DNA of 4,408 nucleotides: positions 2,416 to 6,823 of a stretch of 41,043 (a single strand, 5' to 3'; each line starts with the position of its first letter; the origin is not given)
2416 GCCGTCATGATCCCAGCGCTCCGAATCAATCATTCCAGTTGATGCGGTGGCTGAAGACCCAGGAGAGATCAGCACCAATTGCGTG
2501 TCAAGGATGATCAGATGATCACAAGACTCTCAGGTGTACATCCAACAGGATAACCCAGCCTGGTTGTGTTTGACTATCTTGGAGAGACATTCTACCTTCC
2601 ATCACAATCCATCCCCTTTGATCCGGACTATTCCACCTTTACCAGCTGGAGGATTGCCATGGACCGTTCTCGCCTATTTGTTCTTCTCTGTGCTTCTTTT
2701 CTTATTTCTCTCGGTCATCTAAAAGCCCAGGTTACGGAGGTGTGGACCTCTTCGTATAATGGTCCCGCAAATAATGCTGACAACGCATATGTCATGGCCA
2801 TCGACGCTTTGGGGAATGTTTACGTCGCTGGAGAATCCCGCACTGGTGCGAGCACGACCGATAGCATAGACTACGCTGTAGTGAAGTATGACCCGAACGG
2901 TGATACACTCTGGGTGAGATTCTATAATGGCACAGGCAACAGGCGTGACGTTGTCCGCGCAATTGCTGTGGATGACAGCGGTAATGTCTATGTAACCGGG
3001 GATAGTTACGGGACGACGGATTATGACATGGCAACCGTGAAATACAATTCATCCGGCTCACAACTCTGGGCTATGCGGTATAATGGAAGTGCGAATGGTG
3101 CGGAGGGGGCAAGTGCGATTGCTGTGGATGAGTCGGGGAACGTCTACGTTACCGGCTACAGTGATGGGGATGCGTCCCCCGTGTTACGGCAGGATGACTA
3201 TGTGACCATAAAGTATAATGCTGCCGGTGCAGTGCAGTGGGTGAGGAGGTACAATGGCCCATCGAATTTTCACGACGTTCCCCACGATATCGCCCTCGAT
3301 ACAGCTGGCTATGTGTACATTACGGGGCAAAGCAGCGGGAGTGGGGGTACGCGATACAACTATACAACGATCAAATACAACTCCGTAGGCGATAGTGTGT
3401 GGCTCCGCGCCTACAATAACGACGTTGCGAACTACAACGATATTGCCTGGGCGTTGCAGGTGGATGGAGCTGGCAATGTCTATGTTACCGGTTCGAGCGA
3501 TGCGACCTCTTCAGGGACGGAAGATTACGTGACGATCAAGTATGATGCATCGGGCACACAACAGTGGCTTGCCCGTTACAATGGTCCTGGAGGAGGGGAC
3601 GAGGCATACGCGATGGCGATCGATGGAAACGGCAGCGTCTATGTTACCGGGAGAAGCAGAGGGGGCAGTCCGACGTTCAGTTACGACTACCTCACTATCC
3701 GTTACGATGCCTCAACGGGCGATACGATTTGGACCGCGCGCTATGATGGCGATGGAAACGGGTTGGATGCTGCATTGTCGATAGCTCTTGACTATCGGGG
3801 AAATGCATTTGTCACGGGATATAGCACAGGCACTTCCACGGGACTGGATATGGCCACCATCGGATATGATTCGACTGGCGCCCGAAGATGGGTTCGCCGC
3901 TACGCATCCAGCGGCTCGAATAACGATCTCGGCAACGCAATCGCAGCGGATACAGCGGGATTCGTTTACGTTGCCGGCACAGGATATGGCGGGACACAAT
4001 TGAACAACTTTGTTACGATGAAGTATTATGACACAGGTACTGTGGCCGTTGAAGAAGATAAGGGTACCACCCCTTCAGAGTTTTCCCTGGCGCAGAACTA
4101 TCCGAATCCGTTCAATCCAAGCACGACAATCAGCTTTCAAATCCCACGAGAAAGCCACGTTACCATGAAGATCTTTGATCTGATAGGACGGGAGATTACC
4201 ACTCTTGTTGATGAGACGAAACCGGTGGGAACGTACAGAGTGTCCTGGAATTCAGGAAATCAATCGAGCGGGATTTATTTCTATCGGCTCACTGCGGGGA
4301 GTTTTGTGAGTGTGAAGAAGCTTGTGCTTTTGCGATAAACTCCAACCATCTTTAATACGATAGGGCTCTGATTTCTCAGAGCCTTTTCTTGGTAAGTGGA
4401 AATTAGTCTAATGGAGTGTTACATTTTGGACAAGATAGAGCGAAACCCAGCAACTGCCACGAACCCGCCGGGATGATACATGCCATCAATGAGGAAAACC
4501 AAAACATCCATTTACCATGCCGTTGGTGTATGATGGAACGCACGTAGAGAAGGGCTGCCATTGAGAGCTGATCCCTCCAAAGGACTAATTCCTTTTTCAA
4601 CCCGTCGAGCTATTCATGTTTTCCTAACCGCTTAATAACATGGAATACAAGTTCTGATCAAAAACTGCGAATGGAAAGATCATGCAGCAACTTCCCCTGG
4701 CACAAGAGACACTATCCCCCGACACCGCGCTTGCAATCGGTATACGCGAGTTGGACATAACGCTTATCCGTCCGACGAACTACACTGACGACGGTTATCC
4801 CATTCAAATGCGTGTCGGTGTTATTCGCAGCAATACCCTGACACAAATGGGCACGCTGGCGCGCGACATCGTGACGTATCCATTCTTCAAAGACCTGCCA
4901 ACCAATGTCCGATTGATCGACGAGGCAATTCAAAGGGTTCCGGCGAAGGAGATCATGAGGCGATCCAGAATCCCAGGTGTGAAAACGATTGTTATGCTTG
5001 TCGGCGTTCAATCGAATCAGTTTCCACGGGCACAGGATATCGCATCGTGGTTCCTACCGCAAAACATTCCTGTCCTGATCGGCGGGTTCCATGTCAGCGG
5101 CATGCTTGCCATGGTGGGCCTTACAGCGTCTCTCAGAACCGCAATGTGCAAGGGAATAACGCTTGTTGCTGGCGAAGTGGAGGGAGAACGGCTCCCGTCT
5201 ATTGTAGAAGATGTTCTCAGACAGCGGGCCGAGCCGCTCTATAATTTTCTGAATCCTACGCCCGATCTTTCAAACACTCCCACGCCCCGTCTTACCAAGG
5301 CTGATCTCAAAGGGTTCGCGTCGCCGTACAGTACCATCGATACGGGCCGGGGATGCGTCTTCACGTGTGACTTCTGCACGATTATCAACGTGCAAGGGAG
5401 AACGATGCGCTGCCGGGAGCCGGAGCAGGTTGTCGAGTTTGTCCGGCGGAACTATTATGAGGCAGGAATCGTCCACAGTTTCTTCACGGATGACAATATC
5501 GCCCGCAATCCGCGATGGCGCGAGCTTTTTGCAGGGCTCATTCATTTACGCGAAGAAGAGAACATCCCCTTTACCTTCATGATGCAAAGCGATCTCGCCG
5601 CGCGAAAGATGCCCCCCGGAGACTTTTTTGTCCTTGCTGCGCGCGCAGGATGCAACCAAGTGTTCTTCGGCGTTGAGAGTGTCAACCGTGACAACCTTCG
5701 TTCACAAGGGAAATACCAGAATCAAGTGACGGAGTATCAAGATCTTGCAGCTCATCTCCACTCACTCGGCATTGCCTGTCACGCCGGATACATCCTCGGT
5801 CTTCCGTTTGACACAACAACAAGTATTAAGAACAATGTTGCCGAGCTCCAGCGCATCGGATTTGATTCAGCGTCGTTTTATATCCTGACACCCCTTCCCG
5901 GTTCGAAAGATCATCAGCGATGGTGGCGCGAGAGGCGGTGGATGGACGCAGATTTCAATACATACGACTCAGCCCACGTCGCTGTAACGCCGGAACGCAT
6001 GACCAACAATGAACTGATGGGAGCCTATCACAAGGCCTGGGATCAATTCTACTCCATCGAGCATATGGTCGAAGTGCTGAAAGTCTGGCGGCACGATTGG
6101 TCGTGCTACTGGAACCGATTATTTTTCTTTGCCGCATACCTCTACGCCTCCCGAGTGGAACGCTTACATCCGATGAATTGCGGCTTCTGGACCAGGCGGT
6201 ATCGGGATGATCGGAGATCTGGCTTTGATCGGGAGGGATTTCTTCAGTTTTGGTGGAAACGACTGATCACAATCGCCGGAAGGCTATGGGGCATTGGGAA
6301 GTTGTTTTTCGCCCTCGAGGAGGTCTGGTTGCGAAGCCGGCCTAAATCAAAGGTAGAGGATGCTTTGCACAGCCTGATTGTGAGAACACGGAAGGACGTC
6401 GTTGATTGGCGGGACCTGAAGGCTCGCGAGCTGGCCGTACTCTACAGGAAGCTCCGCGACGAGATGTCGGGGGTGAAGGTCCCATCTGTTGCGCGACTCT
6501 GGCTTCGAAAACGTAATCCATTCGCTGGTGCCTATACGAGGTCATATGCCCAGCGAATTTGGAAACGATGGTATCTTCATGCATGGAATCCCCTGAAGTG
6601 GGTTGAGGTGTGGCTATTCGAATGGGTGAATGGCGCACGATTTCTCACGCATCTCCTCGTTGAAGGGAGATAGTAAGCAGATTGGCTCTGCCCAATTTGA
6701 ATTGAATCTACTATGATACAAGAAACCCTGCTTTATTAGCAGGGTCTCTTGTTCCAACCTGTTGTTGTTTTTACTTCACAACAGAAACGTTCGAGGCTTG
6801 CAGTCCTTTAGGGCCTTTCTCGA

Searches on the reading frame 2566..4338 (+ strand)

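Call 15: search_protein_families(library=pfam, proteins=[window:2566-4338:+], max_evalue=0.00001)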
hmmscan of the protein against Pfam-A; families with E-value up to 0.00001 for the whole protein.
window:2566-4338:+ (590 aa): 2 families
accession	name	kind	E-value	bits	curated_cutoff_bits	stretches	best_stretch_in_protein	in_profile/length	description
PF06739.17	SBBP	-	6.5e-39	132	20.5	0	183-201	16-34/38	Beta-propeller repeat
PF18962.6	Por_Secre_tail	-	1.1e-09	38.9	27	1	512-587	2-74/75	Secretion system C-terminal sorting domain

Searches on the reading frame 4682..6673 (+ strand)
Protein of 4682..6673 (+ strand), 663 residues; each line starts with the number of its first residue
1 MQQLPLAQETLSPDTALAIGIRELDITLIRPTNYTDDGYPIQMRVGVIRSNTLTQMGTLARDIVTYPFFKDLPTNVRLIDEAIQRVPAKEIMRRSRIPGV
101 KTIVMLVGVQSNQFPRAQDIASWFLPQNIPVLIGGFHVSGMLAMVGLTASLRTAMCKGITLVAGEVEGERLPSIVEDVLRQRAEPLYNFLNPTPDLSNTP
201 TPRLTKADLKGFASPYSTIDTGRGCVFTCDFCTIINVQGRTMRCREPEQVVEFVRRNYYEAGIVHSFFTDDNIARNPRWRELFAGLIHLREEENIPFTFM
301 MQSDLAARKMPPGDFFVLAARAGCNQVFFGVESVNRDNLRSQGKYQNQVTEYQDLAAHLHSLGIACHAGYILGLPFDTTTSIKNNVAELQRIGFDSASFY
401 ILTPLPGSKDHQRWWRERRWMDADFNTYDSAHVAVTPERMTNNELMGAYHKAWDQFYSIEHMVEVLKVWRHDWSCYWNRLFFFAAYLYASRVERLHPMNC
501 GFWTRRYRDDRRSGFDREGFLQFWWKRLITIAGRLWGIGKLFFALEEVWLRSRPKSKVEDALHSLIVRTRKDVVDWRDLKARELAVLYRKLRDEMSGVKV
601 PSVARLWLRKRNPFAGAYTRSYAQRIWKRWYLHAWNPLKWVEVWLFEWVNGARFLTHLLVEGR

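Call 15: search_protein_families(library=pfam, proteins=[window:4682-6673:+], max_evalue=0.00001)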
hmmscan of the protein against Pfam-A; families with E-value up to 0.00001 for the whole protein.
window:4682-6673:+ (663 aa): 1 family
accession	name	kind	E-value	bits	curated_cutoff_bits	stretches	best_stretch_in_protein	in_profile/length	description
PF04055.27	Radical_SAM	-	4.6e-09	37.1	29.5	1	221-378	3-155/166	Radical SAM superfamily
